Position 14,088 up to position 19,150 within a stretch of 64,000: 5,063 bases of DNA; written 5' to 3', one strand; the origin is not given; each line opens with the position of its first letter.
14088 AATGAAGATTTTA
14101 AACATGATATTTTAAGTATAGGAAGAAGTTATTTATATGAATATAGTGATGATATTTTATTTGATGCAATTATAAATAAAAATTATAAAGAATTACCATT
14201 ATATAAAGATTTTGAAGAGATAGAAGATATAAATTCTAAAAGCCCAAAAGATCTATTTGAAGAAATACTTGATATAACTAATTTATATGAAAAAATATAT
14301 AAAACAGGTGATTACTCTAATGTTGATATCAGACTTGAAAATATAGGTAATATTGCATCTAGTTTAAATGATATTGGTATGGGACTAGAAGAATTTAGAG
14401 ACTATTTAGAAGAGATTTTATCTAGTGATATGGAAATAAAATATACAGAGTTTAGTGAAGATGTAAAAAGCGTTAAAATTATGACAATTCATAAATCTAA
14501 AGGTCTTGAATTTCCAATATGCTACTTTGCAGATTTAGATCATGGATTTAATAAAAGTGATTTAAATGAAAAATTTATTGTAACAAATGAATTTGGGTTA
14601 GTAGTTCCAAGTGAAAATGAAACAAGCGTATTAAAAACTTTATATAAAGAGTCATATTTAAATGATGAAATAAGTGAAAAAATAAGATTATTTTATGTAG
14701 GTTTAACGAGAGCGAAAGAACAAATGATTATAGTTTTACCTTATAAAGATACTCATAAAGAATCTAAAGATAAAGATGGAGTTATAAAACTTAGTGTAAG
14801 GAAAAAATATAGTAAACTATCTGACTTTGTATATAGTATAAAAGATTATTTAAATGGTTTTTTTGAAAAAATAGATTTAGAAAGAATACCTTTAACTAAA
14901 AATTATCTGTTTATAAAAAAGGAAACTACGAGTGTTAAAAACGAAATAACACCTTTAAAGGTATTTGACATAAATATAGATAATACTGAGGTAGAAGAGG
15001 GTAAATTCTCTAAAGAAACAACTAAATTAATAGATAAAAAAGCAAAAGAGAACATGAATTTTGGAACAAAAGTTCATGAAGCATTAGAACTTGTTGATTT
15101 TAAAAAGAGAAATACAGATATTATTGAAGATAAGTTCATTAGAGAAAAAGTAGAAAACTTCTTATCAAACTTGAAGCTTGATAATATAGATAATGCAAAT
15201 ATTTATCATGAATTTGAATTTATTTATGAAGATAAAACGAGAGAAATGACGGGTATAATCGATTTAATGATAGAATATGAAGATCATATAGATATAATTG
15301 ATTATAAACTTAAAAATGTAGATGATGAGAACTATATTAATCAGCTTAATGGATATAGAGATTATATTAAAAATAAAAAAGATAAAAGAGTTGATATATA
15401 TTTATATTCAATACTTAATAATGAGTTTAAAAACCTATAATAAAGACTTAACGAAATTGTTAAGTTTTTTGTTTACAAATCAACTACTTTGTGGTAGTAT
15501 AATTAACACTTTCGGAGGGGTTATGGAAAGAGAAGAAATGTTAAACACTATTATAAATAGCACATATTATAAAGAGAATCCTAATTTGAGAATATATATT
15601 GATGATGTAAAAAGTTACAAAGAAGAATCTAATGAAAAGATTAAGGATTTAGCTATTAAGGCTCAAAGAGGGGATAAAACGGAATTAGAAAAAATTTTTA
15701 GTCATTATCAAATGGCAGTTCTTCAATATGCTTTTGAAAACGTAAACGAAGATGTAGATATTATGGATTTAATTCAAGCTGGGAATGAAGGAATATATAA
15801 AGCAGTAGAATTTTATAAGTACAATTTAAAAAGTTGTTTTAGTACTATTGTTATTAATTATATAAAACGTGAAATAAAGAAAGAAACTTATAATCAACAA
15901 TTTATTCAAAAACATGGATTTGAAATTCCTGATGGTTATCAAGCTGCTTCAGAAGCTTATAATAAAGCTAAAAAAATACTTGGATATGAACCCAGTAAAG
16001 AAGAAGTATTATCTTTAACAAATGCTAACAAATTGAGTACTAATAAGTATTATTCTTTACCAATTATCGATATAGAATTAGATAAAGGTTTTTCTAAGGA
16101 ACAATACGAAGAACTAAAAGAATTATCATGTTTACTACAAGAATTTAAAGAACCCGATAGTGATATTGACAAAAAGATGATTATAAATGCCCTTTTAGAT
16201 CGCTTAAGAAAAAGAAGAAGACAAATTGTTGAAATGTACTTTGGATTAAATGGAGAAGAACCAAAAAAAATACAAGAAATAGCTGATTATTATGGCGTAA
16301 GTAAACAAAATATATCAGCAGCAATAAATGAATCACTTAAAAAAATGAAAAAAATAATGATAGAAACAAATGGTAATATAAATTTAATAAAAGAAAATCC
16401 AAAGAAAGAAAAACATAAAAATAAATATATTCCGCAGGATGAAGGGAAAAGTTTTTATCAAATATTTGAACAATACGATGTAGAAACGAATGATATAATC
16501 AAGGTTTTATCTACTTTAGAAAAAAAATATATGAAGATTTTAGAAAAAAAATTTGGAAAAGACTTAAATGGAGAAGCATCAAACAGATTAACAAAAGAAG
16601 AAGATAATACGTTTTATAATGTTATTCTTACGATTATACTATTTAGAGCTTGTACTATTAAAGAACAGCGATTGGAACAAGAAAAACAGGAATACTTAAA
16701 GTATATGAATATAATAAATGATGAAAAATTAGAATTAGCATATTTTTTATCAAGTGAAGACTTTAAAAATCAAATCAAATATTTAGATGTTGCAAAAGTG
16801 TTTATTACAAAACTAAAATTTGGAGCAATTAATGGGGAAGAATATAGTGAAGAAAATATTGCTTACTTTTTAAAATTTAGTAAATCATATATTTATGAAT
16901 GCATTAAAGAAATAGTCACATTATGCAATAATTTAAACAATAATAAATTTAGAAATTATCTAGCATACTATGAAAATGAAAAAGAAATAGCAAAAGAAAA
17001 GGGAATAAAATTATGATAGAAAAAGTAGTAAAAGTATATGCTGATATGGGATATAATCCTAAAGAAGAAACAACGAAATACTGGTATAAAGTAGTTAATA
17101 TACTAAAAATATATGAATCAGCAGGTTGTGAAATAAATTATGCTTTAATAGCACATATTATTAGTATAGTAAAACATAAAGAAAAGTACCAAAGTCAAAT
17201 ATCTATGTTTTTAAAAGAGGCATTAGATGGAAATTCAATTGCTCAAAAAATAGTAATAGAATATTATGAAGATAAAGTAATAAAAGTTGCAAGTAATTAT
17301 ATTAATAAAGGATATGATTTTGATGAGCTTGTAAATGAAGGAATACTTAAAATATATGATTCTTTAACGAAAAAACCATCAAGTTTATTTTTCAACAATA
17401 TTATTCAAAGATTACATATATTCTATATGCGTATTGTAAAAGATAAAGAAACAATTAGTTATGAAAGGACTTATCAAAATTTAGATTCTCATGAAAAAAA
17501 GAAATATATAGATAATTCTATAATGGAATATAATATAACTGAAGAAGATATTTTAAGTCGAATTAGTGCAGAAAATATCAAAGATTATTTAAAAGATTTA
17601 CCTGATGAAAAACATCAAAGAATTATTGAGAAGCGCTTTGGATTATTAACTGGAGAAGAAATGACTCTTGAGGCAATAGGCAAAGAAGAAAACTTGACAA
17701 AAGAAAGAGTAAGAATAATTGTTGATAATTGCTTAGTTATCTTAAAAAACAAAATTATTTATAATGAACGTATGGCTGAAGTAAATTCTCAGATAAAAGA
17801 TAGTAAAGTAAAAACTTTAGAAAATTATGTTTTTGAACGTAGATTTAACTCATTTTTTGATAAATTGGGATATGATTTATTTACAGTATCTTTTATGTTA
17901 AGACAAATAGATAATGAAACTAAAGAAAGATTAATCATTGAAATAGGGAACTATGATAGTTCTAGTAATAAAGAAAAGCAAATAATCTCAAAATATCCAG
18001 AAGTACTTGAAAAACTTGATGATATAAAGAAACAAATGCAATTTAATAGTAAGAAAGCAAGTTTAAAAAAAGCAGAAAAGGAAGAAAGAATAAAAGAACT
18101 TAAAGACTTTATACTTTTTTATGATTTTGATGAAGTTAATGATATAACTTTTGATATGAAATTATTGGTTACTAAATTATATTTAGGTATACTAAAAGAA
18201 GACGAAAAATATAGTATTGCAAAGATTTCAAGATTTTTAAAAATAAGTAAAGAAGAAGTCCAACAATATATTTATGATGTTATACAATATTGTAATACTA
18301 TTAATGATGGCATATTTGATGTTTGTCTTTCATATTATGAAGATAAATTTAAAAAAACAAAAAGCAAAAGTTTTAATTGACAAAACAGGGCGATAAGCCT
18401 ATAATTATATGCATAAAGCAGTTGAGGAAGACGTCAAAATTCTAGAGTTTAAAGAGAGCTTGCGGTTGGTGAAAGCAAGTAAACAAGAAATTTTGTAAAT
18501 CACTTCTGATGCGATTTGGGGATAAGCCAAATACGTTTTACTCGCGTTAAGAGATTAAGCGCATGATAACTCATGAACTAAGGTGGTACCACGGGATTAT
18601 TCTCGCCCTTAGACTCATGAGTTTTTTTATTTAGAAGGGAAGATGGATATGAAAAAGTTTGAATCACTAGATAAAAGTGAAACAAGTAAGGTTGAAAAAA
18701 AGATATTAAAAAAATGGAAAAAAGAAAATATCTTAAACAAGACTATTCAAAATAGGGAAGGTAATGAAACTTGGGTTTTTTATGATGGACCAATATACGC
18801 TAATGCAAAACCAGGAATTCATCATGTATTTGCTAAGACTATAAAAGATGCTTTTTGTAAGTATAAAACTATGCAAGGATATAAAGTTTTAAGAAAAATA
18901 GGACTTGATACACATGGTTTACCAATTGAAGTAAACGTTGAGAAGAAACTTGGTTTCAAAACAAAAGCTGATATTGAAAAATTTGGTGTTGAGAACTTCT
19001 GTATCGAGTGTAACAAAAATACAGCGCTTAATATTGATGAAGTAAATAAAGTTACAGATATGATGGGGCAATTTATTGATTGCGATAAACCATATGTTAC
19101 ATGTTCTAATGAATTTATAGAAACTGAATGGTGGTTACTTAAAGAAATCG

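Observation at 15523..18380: Two translationally coupled, highly divergent sigma-70-like proteins with paralogous ~200-aa C-terminal extensions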

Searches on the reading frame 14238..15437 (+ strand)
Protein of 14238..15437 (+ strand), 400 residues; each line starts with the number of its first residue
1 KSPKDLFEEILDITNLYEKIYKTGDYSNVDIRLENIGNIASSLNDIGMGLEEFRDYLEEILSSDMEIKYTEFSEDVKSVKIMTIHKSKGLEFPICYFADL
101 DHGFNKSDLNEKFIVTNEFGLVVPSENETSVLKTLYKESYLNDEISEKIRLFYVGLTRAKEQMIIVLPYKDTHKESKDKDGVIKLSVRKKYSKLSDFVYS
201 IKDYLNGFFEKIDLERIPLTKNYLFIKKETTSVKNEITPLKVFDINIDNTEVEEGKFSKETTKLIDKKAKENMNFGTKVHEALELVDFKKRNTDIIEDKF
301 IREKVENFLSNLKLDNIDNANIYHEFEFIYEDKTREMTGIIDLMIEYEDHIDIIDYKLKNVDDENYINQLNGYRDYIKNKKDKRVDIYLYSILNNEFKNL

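Call 104: find_related_loci(query=window:14238-15437:+, collection=genome_contigs, flank=5000)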
Query window:14238-15437:+ (400 aa) in genome_contigs; peptide patterns used: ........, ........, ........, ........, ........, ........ (x = any residue, [..] = any of these).
599 stretches matched a pattern (row limit reached: there are more); 520 encode a relative of the query (tblastn E <= 1e-3); the best 80 are kept; 80 distinct loci.
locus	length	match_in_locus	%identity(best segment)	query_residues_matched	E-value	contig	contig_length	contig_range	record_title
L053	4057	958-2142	59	5-400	1e-145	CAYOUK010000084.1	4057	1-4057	MAG TPA_asm: uncultured Muribaculaceae bacterium isolate binchicken_co353_708 genome assembly, contig: NODE_53876_length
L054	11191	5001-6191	53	1-394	1e-125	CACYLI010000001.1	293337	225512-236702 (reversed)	MAG: uncultured Erysipelotrichaceae bacterium isolate RUG12046 genome assembly, contig: RUG12046_asm_1, whole genome sho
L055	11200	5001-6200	48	1-400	3e-109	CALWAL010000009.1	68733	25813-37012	MAG: uncultured Bacilli bacterium isolate BRZ_FM__bin62 genome assembly, contig: BRZ_FM__NODE_554_length_68733_cov_42.20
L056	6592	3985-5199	48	1-400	5e-105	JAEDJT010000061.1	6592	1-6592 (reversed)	MAG: Bacilli bacterium isolate MAG195 NODE_15550_length_6592_cov_8.530366, whole genome shotgun sequence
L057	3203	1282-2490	46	1-400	4e-106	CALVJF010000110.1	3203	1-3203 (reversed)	MAG: uncultured Bacilli bacterium isolate BRZ_AG__bin30 genome assembly, contig: BRZ_AG__NODE_46719_length_3203_cov_3.09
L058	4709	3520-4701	46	6-394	9e-104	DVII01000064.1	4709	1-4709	MAG TPA_asm: Candidatus Coprovivens excrementavium isolate 3297 CHK115__C74472_L4709_ERR2241863, whole genome shotgun se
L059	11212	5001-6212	45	2-400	7e-103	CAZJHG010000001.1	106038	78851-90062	MAG TPA_asm: uncultured Muribaculaceae bacterium isolate SRP225648_co1_607 genome assembly, contig: NODE_216_length_1060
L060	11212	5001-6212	46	2-400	2e-101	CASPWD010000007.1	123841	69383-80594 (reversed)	MAG: uncultured Bacilli bacterium isolate extra-ERR2497918.26_1677795665 genome assembly, contig: NODE_46_length_123841_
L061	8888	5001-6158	46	14-394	1e-100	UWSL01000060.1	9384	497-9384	uncultured Tenericutes bacterium isolate UMGS1573 genome assembly, contig: NODE_620_length_9384_cov_2.573373, whole geno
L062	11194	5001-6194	44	2-394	7e-100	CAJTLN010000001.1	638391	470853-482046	MAG TPA_asm: uncultured Bacilli bacterium isolate MGBC100111 genome assembly, contig: MGBC100111.1, whole genome shotgun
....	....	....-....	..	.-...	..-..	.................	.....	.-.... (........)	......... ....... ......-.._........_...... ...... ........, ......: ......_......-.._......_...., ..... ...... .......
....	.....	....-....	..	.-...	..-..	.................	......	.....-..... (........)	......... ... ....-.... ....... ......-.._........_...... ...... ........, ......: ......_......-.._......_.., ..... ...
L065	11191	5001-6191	44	5-400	1e-97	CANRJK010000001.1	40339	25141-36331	MAG: uncultured Bacilli bacterium isolate Lapin-020__bin90 genome assembly, contig: Lapin-020__NODE_1087_length_40339_co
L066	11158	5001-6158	44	10-395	2e-97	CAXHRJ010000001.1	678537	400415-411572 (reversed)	MAG: uncultured Bacilli bacterium isolate ena-SAMPLE-TAB-22-03-2024-10:43:23:847-115527 genome assembly, contig: NODE_7_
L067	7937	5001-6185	45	6-393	3e-97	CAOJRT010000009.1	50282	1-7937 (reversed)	MAG TPA_asm: uncultured Bacillales bacterium isolate SRR15604628_bin.33_metawrap_v1.3_MAG genome assembly, contig: NODE.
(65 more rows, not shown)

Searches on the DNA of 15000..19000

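Call 50: search_rna_families(source=window, start=15000, end=19000, threshold=gathering)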
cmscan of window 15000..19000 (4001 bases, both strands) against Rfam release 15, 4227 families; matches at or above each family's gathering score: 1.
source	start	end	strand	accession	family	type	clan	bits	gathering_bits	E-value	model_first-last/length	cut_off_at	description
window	18413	18613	+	RF00230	T-box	Cis-reg; leader;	-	117.5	93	1.5e-26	1-219/219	no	T-box leader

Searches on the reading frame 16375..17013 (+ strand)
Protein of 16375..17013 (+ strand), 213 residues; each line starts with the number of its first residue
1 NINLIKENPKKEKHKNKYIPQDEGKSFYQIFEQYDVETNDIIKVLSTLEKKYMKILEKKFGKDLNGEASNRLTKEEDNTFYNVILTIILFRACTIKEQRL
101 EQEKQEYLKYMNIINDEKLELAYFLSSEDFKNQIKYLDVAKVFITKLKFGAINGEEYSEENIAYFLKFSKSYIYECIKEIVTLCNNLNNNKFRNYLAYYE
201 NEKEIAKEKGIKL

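Call 17: search_protein_families(library=pfam, proteins=[window:16375-17013:+], max_evalue=1)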
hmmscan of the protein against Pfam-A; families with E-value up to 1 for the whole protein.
window:16375-17013:+ (213 aa): 2 families
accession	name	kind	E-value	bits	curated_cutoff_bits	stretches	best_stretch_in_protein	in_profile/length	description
PF01454.25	MAGE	-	0.0035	17.6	25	1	7-118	54-155/207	MAGE homology domain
PF02984.24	Cyclin_C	-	0.0094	16.4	22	1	157-203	63-109/119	Cyclin, C-terminal domain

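Call 56: search_protein_families(library=ncbifam, proteins=[window:16426-17013:+], max_evalue=1)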
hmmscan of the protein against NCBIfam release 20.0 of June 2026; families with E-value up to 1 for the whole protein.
window:16426-17013:+ (196 aa): 3 families
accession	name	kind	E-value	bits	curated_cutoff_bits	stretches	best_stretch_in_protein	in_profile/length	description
NF004471.0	PRK05803.1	subfamily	0.00047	19.5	252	1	108-172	165-230/235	RNA polymerase sporulation sigma factor SigK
NF006158.0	PRK08301.1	equivalog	0.00087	18.8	339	1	115-165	181-231/241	RNA polymerase sporulation sigma factor SigE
TIGR02835.1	spore_sigmaE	equivalog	0.0012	18.4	348.6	1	120-164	179-223/234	RNA polymerase sporulation sigma factor SigE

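Call 57: search_protein_families(library=phrogs, proteins=[window:16426-17013:+], max_evalue=0.1)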
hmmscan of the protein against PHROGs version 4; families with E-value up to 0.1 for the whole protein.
window:16426-17013:+ (196 aa): 2 families
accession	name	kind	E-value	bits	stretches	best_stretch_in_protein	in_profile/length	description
phrog_4136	-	unknown function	0.00048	21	0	150-185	38-73/75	-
phrog_6003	-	unknown function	0.013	16.5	1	24-64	7-46/90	-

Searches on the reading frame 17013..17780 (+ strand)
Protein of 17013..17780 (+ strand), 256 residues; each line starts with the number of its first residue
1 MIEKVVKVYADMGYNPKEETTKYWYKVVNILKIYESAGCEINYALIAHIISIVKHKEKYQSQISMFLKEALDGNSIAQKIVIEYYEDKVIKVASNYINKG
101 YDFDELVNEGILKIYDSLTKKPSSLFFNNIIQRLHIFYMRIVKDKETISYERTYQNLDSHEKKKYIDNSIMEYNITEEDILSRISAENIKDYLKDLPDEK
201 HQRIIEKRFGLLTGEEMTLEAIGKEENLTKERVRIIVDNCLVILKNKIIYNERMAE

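Call 62: find_related_loci(query=A3, collection=genome_contigs, flank=5000)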
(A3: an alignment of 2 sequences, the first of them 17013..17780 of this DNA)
Query A3 (256 aa) in genome_contigs; peptide patterns used: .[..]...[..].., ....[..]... (x = any residue, [..] = any of these).
94 stretches matched a pattern, but none encodes a relative of the query by tblastn (E <= 1e-3).

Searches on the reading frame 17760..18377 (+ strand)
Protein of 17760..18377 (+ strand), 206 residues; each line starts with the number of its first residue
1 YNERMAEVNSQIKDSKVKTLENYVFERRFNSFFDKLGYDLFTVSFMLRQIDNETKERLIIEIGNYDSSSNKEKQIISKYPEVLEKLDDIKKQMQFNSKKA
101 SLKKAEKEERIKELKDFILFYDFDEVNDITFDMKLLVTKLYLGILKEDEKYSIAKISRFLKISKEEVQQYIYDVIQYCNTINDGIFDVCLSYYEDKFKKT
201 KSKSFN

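Call 17: search_protein_families(library=pfam, proteins=[window:17760-18377:+], max_evalue=1)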
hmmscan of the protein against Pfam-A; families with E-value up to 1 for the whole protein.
window:17760-18377:+ (206 aa): 3 families
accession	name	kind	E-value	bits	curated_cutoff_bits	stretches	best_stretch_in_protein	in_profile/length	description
PF23831.1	DUF7201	-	0.079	13.1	27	1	76-125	19-70/142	Coiled-coil region of unknown function (DUF7201)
PF22470.1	Histone_HNS_N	-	0.081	13.3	24.5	1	81-117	28-64/79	H-NS histone-like proteins, N-terminal domain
PF18915.5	DUF5667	-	0.86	10.5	27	0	86-155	15-88/99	Domain of unknown function (DUF5667)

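Call 56: search_protein_families(library=ncbifam, proteins=[window:17826-18377:+], max_evalue=1)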
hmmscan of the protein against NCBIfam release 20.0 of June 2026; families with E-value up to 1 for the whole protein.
window:17826-18377:+ (184 aa): 1 family
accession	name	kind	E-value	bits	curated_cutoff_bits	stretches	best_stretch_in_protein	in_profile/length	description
NF033632.1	SLATT_4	domain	0.074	12.9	55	1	24-89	92-152/154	SLATT domain-containing protein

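Call 57: search_protein_families(library=phrogs, proteins=[window:17826-18377:+], max_evalue=0.1)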
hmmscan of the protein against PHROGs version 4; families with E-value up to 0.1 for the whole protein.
window:17826-18377:+ (184 aa): 3 families
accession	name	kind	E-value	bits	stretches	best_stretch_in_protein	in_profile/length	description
phrog_14816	-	unknown function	0.051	14.7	0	126-169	40-83/89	-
phrog_29418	-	unknown function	0.061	14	0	52-63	27-38/43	-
phrog_16771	-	unknown function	0.095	14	0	47-88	31-72/88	-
